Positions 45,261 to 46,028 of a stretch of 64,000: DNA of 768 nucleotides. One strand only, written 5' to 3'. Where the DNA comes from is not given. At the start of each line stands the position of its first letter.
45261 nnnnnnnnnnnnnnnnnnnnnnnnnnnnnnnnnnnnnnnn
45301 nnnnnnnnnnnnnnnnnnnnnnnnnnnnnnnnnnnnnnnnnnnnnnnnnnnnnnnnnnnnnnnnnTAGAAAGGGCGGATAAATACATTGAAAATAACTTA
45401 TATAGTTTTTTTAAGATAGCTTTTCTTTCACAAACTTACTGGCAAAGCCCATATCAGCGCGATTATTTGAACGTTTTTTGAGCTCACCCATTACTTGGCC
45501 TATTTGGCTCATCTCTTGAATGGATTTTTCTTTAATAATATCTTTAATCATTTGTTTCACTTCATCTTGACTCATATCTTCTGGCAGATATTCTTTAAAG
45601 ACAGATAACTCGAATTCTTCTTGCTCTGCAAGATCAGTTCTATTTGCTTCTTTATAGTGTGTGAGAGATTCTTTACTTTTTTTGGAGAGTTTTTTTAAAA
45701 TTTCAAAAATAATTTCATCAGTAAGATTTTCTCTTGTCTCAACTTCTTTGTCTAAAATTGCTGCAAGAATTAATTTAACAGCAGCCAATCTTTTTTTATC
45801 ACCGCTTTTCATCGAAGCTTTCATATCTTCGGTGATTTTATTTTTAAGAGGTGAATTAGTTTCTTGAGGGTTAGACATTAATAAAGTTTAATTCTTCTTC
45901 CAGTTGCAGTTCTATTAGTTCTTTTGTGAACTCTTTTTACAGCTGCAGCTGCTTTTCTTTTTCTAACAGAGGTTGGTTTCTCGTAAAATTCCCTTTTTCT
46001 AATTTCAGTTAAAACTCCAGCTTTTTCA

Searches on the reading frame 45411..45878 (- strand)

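Call 24: search_protein_families(library=pfam, proteins=[window:45411-45878:-], max_evalue=0.00001)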
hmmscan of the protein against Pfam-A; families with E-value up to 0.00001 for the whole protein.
window:45411-45878:- (155 aa): 1 family
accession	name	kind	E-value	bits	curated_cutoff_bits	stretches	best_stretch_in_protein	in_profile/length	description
PF09424.15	YqeY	-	2.5e-42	144.8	27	1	12-154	1-143/143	Yqey-like protein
